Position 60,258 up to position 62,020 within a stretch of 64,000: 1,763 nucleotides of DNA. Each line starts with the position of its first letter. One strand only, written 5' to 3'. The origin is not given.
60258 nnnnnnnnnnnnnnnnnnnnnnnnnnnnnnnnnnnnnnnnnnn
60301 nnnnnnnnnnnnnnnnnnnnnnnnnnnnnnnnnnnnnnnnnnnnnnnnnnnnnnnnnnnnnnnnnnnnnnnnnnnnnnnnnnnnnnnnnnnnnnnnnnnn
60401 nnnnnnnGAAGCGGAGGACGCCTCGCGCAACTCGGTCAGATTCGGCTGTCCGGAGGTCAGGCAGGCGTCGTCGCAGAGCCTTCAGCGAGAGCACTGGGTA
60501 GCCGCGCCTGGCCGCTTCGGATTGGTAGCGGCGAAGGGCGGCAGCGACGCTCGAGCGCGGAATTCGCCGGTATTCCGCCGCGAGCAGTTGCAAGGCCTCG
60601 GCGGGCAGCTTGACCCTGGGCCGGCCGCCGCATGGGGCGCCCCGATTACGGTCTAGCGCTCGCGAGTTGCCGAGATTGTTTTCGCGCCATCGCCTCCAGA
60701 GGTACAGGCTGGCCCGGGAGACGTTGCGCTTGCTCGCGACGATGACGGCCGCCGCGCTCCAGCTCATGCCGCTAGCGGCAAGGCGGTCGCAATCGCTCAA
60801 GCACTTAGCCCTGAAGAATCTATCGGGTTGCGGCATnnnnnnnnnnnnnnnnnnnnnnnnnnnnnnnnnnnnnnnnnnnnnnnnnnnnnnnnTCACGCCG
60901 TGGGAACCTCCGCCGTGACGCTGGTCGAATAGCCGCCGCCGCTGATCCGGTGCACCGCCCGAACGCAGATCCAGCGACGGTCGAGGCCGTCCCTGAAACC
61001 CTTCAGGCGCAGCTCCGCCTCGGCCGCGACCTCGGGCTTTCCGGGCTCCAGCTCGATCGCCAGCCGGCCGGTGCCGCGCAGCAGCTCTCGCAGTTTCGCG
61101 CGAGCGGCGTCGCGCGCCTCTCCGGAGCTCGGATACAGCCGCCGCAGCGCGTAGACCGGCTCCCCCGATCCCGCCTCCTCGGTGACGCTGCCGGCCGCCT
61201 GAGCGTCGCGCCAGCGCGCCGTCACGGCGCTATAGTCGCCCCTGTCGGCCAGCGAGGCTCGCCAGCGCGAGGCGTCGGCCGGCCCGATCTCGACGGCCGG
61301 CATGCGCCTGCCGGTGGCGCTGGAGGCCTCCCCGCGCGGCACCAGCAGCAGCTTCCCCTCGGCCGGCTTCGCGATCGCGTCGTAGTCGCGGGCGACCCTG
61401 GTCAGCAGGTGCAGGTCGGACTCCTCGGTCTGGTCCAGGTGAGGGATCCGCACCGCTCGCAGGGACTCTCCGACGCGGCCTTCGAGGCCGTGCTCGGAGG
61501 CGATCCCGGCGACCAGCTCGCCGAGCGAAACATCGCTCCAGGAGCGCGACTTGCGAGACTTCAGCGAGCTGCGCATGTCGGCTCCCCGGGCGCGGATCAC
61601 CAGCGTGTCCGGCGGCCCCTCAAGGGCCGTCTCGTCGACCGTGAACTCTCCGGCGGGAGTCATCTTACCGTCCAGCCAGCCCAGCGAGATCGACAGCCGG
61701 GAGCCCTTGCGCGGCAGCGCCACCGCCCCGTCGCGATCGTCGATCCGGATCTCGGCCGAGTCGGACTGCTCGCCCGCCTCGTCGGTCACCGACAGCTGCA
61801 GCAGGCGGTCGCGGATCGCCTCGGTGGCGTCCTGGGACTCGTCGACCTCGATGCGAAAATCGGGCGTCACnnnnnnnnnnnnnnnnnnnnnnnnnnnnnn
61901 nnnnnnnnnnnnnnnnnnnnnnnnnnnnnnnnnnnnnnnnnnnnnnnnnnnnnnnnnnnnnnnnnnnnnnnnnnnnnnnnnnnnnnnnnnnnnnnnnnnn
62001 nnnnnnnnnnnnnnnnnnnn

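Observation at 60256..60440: Rearrangement scar: Res loses its nuclease end where it meets the terminus of a tail-gene module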

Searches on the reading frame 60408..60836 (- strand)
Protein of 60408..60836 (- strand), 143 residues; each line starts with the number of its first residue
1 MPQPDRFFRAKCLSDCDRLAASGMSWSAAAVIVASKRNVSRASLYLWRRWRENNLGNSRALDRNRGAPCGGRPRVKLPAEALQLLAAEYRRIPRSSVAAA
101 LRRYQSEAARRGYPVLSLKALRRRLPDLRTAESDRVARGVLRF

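Call 57: predict_structure(alignment_id=A5)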
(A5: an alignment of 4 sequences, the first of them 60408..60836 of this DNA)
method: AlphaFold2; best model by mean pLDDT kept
length: 143 residues; sequences in the alignment: 4
mean_pLDDT: 65.6   pTM: 0.39
mean pLDDT of the five models: 65.6, 63.0, 62.2, 57.9, 51.6
residues with pLDDT >= 90: 24; 70-90: 31; 50-70: 51; < 50: 37
segments of 3 or more residues with pLDDT < 50: 56-77, 130-143
pLDDT, mean of each block of 10 residues (from residue 1): 75 89 90 93 90 56 34 46 63 59 70 64 58 40 33
secondary structure, 60 per line:
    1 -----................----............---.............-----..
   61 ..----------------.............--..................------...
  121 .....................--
elements in order: H6-21 H26-37 H41-53 H59-62 H79-91 H94-111 H118-141

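Call 60: fold_search(model_id=the predicted structure, library=pdb)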
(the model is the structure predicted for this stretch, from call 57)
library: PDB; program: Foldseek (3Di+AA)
matches with E <= 10: 73; with E <= 0.001: 0
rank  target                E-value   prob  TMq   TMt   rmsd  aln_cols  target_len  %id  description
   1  4fcy_A                1.3e-02  0.97  0.28  0.10  17.1       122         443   20  Crystal structure of the bacteriophage Mu transpososome (released 2012-11-07)
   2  4fcy_B                1.8e-02  0.98  0.31  0.10  17.0       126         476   19  Crystal structure of the bacteriophage Mu transpososome (released 2012-11-07)
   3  2rn7_MODEL_1_A        6.2e-01  0.91  0.37  0.48  12.4        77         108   19  NMR solution structure of TnpE protein from Shigella flexneri. Northeast Structural Genomics Target SfR125 (released 2008-01-15)
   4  6e8c_A                6.9e-01  0.18  0.26  0.27  15.4       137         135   20  Crystal structure of the double homeodomain of DUX4 in complex with DNA (released 2018-12-26)
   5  7dw5_A                7.8e-01  0.15  0.25  0.27  18.5       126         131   22  Crystal structure of DUX4 HD1-HD2 domain complexed with ERG sites (released 2021-11-03)
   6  5zfy_A                1.3e+00  0.12  0.25  0.29  14.3       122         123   21  Crystal structure of human DUX4 homeodomains bound to A12C DNA mutant (released 2018-10-31)
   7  7svw_B                1.5e+00  0.09  0.24  0.10  14.3       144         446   18  Strand-transfer complex of TnsB from ShCAST (released 2022-08-10)
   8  6u82_D                1.7e+00  0.10  0.26  0.27  14.7       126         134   21  Crystal Structure of the Double Homeodomain of DUX4 in Complex with a DNA aptamer containing bulge and loop (released 2020-02-19)
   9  9pzg_V                1.8e+00  0.82  0.30  0.17   2.3        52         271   21  Bacterial ribosomal 2'-O-methyltransferase RsmI in complex with the small ribosomal subunit (released 2025-09-24)
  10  9pzg_W                1.8e+00  0.72  0.29  0.16   4.3        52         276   19  Bacterial ribosomal 2'-O-methyltransferase RsmI in complex with the small ribosomal subunit (released 2025-09-24)
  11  8ea3_W                1.8e+00  0.09  0.27  0.10  14.6       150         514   15  V-K CAST Transpososome from Scytonema hofmanni, major configuration (released 2022-11-30)
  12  2ezh                  2.3e+00  0.54  0.28  0.54   2.5        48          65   27  SOLUTION NMR STRUCTURE OF THE IGAMMA SUBDOMAIN OF THE MU END DNA BINDING DOMAIN OF MU PHAGE TRANSPOSASE, MINIMIZED AVERA (released 1997-12-03)
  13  5z6z_A                2.3e+00  0.12  0.28  0.31  14.9       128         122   16  Crystal structure of human DUX4 homeodomains bound to DNA (released 2018-10-31)
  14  2ezi_MODEL_1_A        2.4e+00  0.47  0.33  0.56   4.3        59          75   22  SOLUTION NMR STRUCTURE OF THE IGAMMA SUBDOMAIN OF THE MU END DNA BINDING DOMAIN OF MU PHAGE TRANSPOSASE, 30 ST (released 1997-12-03)
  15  2l7z_MODEL_1_A        2.4e+00  0.18  0.26  0.43   6.8        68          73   16  NMR Structure of A13 homedomain (released 2011-11-09)
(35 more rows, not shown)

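Call 63: find_related_loci(query=A5, collection=viral_contigs, flank=6000)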
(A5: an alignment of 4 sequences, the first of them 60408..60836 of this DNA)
Query A5 (143 aa) in viral_contigs; peptide patterns used: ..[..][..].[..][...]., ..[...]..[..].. (x = any residue, [..] = any of these).
44 stretches matched a pattern, but none encodes a relative of the query by tblastn (E <= 1e-3).

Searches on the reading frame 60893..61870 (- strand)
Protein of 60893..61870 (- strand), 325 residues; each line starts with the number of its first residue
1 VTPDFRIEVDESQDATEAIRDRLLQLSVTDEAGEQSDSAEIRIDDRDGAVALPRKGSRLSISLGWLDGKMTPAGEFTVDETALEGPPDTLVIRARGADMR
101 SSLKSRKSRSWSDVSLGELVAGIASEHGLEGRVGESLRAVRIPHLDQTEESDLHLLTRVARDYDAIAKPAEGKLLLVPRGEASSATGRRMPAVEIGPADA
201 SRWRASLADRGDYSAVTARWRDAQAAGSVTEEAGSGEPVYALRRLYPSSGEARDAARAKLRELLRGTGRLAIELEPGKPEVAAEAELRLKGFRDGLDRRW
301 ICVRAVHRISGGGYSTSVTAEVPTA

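Call 6: search_protein_families(library=pfam, proteins=[window:60893-61870:-], max_evalue=0.01)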
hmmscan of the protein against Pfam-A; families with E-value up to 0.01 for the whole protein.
window:60893-61870:- (325 aa): 1 family
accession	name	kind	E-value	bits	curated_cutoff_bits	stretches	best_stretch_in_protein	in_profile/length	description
PF05954.17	Phage_GPD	-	4.6e-12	46.2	30.1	1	88-310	64-302/305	Phage tail baseplate hub (GPD)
